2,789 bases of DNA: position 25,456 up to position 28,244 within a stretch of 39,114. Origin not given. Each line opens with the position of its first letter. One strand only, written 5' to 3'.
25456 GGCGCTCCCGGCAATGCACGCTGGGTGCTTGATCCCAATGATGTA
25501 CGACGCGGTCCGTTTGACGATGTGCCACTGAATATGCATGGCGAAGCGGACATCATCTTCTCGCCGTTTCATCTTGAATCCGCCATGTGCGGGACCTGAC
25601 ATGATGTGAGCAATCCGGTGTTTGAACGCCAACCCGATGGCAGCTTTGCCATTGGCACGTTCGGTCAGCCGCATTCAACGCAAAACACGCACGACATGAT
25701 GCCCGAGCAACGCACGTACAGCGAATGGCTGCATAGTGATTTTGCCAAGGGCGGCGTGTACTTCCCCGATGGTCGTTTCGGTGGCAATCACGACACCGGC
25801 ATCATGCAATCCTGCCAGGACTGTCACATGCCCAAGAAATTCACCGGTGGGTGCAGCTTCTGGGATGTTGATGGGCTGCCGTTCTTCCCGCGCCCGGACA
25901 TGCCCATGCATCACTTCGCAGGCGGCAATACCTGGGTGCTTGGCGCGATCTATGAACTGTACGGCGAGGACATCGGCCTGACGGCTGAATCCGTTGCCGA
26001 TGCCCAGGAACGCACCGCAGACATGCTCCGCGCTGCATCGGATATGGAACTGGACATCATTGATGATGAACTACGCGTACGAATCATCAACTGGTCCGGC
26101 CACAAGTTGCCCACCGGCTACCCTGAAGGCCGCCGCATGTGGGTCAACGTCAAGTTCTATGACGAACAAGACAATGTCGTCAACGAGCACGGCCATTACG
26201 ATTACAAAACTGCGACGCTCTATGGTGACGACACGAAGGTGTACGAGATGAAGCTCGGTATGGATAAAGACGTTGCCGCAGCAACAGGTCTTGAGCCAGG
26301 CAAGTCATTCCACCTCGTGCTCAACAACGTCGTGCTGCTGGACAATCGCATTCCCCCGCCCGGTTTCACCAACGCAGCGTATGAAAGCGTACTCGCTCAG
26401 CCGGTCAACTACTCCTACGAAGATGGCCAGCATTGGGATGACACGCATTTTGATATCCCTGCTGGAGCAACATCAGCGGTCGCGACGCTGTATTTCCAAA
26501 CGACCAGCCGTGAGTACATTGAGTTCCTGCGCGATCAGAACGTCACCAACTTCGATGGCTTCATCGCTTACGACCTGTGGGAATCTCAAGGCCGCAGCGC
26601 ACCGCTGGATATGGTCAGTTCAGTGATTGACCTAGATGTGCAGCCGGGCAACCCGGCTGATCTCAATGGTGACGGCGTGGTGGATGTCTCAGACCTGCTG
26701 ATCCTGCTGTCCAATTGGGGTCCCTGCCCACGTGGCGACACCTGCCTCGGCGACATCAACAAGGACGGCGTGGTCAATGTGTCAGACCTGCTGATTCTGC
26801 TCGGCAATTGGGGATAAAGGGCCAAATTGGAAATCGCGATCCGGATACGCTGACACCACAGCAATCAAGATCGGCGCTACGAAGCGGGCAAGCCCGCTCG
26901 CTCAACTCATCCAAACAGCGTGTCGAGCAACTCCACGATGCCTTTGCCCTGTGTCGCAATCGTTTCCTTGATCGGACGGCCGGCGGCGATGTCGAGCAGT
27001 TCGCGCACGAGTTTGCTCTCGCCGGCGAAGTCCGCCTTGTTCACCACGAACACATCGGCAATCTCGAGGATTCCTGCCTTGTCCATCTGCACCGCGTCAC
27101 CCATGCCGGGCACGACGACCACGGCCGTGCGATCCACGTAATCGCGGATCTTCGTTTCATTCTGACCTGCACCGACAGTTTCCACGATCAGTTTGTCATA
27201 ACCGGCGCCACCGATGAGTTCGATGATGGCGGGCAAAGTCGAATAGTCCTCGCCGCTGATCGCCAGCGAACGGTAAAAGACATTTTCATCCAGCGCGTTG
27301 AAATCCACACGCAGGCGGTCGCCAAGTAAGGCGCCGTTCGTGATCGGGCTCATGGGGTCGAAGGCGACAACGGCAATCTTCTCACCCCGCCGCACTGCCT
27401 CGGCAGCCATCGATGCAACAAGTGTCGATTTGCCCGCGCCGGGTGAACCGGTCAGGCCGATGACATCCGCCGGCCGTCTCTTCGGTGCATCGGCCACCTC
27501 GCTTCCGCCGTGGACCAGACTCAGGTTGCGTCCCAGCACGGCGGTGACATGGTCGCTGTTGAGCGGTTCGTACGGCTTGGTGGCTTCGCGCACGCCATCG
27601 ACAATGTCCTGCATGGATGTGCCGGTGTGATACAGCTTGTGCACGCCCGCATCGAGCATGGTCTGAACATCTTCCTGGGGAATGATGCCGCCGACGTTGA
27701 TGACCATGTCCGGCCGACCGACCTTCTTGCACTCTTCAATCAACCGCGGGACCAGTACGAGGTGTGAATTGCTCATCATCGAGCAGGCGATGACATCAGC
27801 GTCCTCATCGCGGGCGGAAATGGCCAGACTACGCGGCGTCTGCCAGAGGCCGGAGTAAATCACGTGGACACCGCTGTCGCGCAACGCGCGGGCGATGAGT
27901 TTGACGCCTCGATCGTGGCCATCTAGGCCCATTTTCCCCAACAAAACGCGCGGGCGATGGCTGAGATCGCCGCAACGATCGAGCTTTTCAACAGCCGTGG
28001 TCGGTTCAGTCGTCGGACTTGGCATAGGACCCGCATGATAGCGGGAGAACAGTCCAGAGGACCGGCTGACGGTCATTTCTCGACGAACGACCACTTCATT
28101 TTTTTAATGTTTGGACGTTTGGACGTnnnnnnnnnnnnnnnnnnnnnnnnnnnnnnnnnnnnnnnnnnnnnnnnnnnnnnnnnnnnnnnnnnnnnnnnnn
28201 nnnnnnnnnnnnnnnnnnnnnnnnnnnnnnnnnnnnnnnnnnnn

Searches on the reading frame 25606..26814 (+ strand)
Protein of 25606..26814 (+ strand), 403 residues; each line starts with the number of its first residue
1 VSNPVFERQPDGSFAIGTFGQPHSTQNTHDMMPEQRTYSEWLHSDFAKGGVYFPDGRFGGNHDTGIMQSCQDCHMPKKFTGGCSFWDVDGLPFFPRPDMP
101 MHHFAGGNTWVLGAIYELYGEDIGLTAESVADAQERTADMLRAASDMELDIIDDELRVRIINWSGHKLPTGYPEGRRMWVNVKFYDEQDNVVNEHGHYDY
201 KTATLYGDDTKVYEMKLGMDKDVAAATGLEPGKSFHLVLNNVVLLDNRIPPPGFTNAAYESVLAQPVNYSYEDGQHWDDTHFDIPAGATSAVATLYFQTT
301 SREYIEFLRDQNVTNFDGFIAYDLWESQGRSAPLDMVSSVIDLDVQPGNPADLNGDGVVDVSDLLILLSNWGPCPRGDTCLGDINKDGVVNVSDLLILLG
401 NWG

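Call 3: search_protein_families(library=pfam, proteins=[window:25606-26814:+], max_evalue=1)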
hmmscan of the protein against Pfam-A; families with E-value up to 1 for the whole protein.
window:25606-26814:+ (403 aa): 5 families
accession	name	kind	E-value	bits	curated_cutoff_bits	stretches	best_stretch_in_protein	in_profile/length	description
PF00404.24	Dockerin_1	-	1.1e-05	26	22.9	2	382-398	2-18/57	Dockerin type I domain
PF00036.39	EF-hand_1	-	0.0037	17.1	25.4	0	351-368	9-26/29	EF hand domain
PF13202.12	EF-hand_5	-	0.0046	16.8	25.9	1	351-364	8-21/25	EF hand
PF13405.12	EF-hand_6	-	0.0063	16.6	25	0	352-372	10-30/30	EF-hand domain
PF03264.19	Cytochrom_NNT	-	0.042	14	24.1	1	62-80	60-78/174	NapC/NirT cytochrome c family, N-terminal region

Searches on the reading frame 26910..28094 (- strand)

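Call 3: search_protein_families(library=pfam, proteins=[window:26910-28094:-], max_evalue=1)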
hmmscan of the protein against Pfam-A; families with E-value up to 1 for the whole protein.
window:26910-28094:- (395 aa): 39 families (the best 25 are shown)
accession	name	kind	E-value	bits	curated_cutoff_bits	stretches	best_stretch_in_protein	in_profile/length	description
PF03308.22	MeaB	-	2.8e-51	174.6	23.1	1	209-368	33-196/273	Methylmalonyl Co-A mutase-associated GTPase MeaB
PF02310.24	B12-binding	-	6.3e-21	74.9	32.1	1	49-158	2-113/121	B12 binding domain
PF02492.25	cobW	-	1.2e-07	32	20.7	1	211-368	2-167/180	CobW/HypB/UreG, nucleotide-binding domain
PF01656.29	CbiA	-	1e-05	26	25.4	1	219-296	9-54/125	CobQ/CobB/MinD/ParA nucleotide binding domain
PF00448.28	SRP54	-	0.00067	19.8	22.7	1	211-315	3-100/196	SRP54-type protein, GTPase domain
PF01695.23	IstB_IS21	-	0.00096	19.1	24.1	1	211-244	94-127/238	IstB-like ATP binding protein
PF03029.23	ATP_bind_1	-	0.0027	18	27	1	215-248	2-35/240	Conserved hypothetical ATP binding protein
PF07693.20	KAP_NTPase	-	0.0031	17.2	20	1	207-251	18-62/293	KAP family P-loop domain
PF13245.12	AAA_19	-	0.0035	17.9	25.1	1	208-245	10-49/134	AAA domain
PF13191.12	AAA_16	-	0.0036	18.2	32.6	1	207-248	23-63/167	AAA ATPase domain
PF16575.11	CLP1_P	-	0.0045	17.3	26.6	1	216-247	1-32/188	mRNA cleavage and polyadenylation factor CLP1 P-loop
PF00005.33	ABC_tran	-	0.0052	17.8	25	1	209-240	11-42/137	ABC transporter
PF06414.18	Zeta_toxin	-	0.0069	16.3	22.3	1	206-244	14-50/199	Zeta toxin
PF25199.1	nSTAND_NTPase5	-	0.0074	16.6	34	1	203-254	35-85/145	Novel STAND NTPase 5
PF13481.12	AAA_25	-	0.0077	16.3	27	1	210-242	34-65/195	AAA domain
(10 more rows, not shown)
